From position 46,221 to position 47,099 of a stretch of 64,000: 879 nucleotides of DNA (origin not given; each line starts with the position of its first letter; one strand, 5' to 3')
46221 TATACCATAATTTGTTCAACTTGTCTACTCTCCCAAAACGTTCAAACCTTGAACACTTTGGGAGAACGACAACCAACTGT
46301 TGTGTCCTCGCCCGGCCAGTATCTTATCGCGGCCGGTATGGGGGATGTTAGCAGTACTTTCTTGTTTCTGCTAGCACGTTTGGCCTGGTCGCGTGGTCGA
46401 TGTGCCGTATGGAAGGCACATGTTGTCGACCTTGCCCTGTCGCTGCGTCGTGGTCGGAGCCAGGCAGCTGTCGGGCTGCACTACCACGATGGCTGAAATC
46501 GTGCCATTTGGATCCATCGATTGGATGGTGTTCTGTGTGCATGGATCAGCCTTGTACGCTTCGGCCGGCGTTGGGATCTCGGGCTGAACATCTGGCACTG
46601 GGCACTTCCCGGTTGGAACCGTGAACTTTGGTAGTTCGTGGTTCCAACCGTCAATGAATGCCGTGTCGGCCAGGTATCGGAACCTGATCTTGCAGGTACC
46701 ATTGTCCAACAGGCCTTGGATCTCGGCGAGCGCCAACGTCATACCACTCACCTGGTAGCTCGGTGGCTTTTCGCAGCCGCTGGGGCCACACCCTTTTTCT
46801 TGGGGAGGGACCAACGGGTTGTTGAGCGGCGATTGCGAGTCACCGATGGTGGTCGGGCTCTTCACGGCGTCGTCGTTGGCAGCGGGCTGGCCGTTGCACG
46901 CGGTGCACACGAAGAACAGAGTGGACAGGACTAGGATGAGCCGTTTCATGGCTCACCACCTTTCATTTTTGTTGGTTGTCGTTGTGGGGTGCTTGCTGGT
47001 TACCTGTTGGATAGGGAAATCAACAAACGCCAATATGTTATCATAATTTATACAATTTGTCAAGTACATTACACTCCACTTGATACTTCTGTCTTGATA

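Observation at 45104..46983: Cassette of lipoprotein plus four small membrane proteins bounded by related stem-loop repeats and 13-nt inverted repeats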

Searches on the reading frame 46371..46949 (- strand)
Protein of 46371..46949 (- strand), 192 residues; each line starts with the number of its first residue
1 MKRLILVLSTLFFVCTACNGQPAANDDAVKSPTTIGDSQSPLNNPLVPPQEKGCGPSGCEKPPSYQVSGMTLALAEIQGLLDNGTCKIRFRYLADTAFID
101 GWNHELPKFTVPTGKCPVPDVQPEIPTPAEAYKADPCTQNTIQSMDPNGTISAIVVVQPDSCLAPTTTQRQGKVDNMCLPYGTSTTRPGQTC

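Call 10: search_protein_families(library=pfam, proteins=[window:46371-46949:-], max_evalue=1)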
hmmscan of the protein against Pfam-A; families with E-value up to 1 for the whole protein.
window:46371-46949:- (192 aa): 0 families

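Call 12: find_encoding_contigs(protein=window:46371-46949:-, flank=6000, max_places=10)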
Protein window:46371-46949:- (192 aa): 3 contigs read that carry it; 1 place shown.
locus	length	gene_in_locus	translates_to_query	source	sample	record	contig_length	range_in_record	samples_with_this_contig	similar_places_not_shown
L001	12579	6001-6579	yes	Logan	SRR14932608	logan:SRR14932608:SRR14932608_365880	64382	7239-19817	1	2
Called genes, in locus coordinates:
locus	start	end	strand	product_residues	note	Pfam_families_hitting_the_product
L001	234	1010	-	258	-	PF01978:TrmB, PF24033:DUF7342 (weak)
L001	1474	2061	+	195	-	-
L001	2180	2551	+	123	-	PF01649:Ribosomal_S20p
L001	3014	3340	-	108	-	-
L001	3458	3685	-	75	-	-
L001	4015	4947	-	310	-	PF06144:DNA_pol3_delta, PF21694:DNA_pol3_delta_C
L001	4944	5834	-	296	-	PF01149:Fapy_DNA_glyco, PF06831:H2TH, PF06827:zf-FPG_IleRS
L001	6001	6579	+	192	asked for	-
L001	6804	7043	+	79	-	-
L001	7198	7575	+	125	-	-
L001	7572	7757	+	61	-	-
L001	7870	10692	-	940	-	PF02739:5_3_exonuc_N, PF01367:5_3_exonuc, PF01612:DNA_pol_A_exo1, PF22619:DNA_polI_exo1, PF00476:DNA_pol_A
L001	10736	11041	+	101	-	-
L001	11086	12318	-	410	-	PF03979:Sigma70_r1_1, PF00140:Sigma70_r1_2, PF04542:Sigma70_r2, PF04539:Sigma70_r3, PF04545:Sigma70_r4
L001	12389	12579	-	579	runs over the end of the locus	PF01807:Zn_ribbon_DnaG, PF08275:DNAG_N, PF01751:Toprim, PF13662:Toprim_4, PF13155:Toprim_2, PF10410:DnaB_bind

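Call 20: find_homologous_proteins(query=window:46371-46949:-, max_evalue=0.001)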
Query window:46371-46949:- (192 aa): 3 proteins with E <= 0.001 among 76 candidates.
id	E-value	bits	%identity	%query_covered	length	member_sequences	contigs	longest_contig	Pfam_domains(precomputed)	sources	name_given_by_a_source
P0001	2.9e-121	420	96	100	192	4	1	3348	-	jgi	jgi:hypothetical protein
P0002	1.5e-105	369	90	92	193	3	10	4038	-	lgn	-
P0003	2.6e-34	137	46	89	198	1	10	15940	-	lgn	-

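Call 21: find_encoding_contigs(protein=P0003, flank=8000, max_places=6)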
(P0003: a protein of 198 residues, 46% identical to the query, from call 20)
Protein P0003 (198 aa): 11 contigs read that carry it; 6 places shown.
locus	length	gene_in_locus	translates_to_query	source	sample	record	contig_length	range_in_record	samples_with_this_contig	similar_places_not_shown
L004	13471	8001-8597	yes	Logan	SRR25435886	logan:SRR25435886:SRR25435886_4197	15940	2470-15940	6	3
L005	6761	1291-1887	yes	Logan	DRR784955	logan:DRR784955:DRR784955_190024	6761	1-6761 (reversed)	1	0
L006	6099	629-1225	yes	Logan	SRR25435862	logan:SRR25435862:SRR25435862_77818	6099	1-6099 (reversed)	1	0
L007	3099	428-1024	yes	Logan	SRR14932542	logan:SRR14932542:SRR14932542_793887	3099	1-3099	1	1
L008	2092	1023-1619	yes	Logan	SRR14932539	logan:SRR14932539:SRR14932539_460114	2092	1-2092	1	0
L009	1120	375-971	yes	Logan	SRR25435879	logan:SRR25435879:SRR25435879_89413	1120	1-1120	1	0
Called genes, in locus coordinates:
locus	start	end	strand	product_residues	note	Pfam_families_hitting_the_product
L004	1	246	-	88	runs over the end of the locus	-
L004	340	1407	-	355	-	-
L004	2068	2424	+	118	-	-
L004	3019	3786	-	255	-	PF01978:TrmB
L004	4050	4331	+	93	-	-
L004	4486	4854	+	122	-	PF01649:Ribosomal_S20p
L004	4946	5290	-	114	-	-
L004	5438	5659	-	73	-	-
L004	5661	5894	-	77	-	-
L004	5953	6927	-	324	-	PF06144:DNA_pol3_delta, PF21694:DNA_pol3_delta_C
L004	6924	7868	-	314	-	PF01149:Fapy_DNA_glyco, PF06831:H2TH, PF06827:zf-FPG_IleRS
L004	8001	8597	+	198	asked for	-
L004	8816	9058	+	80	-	-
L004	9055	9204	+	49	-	-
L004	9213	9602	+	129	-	-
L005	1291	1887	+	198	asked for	-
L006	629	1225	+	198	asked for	-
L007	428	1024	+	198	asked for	-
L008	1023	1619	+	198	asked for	-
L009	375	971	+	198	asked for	-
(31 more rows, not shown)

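Call 22: find_encoding_contigs(protein=P0002, flank=5000, max_places=6)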
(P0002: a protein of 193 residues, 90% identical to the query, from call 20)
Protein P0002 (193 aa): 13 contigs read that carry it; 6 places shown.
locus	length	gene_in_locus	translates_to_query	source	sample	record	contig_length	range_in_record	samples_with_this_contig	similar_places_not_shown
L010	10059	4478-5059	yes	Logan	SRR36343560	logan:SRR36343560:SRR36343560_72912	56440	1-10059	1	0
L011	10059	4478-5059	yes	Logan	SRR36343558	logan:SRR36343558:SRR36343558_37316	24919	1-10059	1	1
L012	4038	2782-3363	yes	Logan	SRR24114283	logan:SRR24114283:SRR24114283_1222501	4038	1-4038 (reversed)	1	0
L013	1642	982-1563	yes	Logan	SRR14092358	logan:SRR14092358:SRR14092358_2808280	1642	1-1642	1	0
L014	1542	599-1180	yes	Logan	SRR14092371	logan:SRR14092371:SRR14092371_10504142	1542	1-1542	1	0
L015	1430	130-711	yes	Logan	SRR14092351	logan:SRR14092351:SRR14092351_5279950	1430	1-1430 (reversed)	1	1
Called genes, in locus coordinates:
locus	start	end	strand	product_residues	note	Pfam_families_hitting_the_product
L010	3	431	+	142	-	?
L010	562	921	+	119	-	PF01649:Ribosomal_S20p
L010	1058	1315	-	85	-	-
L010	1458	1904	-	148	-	-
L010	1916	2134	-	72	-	-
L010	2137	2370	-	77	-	-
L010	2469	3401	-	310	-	PF06144:DNA_pol3_delta, PF21694:DNA_pol3_delta_C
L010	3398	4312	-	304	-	PF01149:Fapy_DNA_glyco, PF06831:H2TH, PF06827:zf-FPG_IleRS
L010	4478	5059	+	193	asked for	-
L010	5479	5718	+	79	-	-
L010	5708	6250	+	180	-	-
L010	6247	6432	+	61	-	-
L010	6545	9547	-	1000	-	PF02739:5_3_exonuc_N, PF01367:5_3_exonuc, PF01612:DNA_pol_A_exo1, PF22619:DNA_polI_exo1, PF00476:DNA_pol_A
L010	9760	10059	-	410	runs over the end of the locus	PF03979:Sigma70_r1_1, PF00140:Sigma70_r1_2, PF04542:Sigma70_r2, PF04539:Sigma70_r3, PF04545:Sigma70_r4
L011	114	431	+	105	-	-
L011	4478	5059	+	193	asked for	-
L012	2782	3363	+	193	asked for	-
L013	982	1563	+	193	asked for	-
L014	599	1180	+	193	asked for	-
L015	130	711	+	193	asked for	-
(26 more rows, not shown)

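Call 23: find_encoding_contigs(protein=P0001, flank=5000, max_places=6)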
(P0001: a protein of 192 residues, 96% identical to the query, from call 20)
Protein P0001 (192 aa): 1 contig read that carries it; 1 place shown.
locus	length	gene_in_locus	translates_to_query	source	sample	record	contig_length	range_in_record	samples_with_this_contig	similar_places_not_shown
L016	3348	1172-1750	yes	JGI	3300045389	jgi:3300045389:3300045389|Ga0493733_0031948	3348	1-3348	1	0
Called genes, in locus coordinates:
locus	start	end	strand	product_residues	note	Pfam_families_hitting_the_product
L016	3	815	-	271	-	?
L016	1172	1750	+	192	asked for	-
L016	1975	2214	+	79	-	-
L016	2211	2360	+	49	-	-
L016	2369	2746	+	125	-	-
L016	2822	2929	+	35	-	-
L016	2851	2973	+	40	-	-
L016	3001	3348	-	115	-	?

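Call 64: search_protein_families(library=phrogs, proteins=[window:46371-46949:-], max_evalue=0.1)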
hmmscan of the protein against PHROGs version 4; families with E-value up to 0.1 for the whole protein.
window:46371-46949:- (192 aa): 0 families

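Call 65: search_protein_families(library=ncbifam, proteins=[window:46371-46949:-], max_evalue=0.1)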
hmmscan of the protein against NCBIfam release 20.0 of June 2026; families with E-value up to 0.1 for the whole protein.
window:46371-46949:- (192 aa): 0 families
